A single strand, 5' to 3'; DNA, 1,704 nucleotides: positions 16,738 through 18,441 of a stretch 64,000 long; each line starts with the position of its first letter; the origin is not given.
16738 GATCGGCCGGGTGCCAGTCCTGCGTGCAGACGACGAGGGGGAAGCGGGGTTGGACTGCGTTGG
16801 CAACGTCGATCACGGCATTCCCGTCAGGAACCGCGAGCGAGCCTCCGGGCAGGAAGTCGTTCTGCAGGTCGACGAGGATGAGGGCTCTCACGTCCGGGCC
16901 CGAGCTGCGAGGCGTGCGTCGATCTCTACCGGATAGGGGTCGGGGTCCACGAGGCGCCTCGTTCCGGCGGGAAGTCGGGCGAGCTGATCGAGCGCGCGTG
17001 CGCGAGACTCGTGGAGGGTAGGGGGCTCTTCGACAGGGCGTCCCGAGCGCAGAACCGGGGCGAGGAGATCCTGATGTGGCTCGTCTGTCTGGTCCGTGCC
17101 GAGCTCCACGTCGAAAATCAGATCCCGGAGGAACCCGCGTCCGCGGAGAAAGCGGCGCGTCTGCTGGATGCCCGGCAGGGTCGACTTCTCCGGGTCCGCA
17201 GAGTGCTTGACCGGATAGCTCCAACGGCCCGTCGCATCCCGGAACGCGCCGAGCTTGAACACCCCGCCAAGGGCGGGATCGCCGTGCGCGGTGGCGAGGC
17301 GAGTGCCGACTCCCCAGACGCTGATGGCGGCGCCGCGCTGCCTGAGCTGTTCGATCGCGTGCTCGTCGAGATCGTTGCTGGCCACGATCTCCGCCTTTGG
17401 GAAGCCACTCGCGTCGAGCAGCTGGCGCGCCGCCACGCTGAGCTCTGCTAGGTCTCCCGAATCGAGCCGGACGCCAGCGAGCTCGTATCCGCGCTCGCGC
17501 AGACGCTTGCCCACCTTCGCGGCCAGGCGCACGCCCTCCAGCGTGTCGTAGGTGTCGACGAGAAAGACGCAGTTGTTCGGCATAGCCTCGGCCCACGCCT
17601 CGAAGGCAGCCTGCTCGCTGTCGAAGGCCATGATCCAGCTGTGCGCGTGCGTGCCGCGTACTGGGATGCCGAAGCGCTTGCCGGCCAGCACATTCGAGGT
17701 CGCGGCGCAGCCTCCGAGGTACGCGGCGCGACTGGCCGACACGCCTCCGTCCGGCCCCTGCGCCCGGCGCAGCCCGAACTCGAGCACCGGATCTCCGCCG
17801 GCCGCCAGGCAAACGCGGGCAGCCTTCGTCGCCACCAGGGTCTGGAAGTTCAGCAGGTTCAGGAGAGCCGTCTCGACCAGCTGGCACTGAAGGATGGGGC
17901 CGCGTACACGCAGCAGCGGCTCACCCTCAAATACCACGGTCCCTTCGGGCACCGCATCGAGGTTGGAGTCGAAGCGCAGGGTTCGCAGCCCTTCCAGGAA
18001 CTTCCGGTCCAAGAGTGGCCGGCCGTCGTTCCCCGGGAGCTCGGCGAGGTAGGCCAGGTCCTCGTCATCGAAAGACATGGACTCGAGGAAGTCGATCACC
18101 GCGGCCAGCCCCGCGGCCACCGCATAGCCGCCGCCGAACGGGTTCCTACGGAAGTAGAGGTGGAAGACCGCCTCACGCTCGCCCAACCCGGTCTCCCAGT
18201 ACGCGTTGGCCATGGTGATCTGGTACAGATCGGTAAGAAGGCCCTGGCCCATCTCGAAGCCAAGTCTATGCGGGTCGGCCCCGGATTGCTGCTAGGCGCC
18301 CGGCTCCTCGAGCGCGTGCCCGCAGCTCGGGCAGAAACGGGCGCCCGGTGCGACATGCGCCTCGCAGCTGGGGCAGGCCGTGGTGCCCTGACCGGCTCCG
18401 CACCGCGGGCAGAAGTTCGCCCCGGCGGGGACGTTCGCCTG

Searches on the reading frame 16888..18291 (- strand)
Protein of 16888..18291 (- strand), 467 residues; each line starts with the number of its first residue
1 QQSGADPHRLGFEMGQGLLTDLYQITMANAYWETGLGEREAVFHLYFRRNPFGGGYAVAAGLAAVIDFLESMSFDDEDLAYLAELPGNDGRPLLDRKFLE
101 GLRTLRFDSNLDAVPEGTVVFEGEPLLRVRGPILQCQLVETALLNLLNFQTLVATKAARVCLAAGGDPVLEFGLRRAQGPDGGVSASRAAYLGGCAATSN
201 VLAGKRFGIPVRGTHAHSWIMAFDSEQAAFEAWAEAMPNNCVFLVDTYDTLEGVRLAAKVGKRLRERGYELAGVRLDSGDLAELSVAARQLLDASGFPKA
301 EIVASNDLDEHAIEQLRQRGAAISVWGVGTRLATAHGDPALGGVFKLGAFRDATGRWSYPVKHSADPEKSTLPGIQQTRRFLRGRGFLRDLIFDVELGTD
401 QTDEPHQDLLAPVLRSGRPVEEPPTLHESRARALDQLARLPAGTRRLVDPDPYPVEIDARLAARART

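Call 46: search_protein_families(library=pfam, proteins=[window:16888-18291:-], max_evalue=0.001)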
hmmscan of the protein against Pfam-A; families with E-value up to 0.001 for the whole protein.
window:16888-18291:- (467 aa): 4 families
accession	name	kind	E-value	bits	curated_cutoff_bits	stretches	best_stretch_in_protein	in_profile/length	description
PF17767.7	NAPRTase_N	-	1.2e-37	129.4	32.6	1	18-148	1-125/125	Nicotinate phosphoribosyltransferase (NAPRTase) N-terminal domain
PF17956.6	NAPRTase_C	-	1.9e-09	38.4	23.3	1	406-461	52-107/111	Nicotinate phosphoribosyltransferase C-terminal domain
PF02749.22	QRPTase_N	-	2.6e-07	31.2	27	1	110-148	42-79/82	Quinolinate phosphoribosyl transferase, N-terminal domain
PF04095.22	NAPRTase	-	7e-07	29.7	20.8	1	171-333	5-179/239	Nicotinate phosphoribosyltransferase (NAPRTase) family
